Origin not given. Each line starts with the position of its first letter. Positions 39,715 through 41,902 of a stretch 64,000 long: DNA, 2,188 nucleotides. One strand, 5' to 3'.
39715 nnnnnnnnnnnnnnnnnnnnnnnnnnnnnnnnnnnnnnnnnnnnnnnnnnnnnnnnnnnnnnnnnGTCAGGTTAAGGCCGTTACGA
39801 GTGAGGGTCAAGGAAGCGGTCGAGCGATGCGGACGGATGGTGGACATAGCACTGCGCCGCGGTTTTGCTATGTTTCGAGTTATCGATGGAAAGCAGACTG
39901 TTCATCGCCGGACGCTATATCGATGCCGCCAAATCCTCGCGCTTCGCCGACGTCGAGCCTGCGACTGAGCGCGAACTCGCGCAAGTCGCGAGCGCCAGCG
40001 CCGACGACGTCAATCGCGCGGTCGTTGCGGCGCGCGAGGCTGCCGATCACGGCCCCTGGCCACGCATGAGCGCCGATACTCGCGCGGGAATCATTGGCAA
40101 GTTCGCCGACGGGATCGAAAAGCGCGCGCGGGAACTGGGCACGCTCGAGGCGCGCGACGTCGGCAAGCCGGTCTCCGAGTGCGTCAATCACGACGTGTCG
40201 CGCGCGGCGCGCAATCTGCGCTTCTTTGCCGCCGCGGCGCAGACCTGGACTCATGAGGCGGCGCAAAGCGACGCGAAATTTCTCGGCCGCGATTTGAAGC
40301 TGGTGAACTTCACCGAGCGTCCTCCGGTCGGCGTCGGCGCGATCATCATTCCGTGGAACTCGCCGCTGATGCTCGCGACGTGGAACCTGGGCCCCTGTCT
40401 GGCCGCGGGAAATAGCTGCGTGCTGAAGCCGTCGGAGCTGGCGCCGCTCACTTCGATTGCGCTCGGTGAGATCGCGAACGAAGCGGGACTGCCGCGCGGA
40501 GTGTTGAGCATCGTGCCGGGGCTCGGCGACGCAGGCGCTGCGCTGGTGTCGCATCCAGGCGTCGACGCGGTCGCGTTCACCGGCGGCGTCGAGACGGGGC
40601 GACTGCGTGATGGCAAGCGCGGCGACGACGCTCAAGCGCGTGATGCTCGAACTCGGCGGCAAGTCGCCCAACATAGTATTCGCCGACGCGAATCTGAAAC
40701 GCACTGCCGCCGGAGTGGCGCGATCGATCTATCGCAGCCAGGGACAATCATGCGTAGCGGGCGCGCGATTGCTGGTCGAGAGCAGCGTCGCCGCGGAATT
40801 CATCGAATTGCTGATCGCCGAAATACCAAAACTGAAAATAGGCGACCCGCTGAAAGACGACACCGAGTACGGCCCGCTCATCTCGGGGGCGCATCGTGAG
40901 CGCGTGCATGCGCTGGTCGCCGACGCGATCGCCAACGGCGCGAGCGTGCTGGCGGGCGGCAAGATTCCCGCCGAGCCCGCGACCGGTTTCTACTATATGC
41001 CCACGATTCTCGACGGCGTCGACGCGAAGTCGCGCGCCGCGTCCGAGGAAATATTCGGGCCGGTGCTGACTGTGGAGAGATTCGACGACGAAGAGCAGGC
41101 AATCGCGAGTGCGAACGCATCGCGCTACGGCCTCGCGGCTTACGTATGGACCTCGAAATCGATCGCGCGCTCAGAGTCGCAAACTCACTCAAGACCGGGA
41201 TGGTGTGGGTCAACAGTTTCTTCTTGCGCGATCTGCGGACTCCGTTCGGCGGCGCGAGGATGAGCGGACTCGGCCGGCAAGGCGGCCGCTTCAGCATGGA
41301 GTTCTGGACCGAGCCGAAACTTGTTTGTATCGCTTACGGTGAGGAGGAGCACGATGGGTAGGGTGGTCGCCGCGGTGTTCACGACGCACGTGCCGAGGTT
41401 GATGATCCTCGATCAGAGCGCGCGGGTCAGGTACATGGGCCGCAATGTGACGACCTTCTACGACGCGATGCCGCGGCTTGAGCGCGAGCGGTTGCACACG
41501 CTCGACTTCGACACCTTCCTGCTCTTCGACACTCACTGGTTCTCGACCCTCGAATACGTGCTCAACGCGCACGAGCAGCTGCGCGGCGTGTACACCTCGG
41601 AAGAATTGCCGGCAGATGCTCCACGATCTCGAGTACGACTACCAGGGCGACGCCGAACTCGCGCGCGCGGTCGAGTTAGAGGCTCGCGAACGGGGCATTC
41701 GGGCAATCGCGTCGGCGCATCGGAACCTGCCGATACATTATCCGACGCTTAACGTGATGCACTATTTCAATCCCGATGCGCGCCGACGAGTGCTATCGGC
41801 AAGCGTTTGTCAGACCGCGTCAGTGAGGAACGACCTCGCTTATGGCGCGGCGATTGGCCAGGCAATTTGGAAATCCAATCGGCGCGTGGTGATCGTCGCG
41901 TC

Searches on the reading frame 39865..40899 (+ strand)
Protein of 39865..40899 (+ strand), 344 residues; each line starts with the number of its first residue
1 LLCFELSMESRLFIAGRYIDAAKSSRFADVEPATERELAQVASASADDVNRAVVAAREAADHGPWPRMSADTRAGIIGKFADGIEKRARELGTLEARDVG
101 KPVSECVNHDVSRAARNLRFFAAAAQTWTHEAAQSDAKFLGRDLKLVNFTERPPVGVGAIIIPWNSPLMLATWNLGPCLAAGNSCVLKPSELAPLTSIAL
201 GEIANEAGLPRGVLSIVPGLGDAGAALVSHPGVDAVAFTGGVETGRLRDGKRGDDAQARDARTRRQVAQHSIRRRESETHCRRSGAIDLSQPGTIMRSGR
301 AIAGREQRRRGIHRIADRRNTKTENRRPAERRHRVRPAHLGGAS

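Call 63: search_protein_families(library=pfam, proteins=[window:39865-40899:+], max_evalue=0.01)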
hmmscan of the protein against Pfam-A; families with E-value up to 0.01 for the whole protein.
window:39865-40899:+ (344 aa): 1 family
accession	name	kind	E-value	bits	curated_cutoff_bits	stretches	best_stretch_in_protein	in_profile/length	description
PF00171.27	Aldedh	-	4.4e-64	217.2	23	1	21-246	4-219/461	Aldehyde dehydrogenase family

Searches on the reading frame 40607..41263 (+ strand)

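Call 63: search_protein_families(library=pfam, proteins=[window:40607-41263:+], max_evalue=0.01)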
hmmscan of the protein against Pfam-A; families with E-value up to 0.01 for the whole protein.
window:40607-41263:+ (218 aa): 1 family
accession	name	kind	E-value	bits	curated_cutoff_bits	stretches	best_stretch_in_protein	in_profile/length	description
PF00171.27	Aldedh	-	1.9e-67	228.2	23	1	2-184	222-404/461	Aldehyde dehydrogenase family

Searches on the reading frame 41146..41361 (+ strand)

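Call 63: search_protein_families(library=pfam, proteins=[window:41146-41361:+], max_evalue=0.01)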
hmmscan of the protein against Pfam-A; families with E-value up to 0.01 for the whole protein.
window:41146-41361:+ (71 aa): 1 family
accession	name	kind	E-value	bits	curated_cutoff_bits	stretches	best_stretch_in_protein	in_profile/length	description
PF00171.27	Aldedh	-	7.6e-13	48.2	23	1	5-60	405-461/461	Aldehyde dehydrogenase family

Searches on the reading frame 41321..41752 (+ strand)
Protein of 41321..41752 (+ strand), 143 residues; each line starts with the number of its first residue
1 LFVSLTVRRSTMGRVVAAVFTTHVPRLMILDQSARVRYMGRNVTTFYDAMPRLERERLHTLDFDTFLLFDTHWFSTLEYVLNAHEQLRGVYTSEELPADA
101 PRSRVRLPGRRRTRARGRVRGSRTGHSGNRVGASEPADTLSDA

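Call 63: search_protein_families(library=pfam, proteins=[window:41321-41752:+], max_evalue=0.01)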
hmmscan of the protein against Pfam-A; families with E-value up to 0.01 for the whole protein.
window:41321-41752:+ (143 aa): 1 family
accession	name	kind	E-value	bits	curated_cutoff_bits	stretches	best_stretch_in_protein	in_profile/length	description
PF02900.23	LigB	-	0.0007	19.2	26.3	1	18-98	2-77/269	Catalytic LigB subunit of aromatic ring-opening dioxygenase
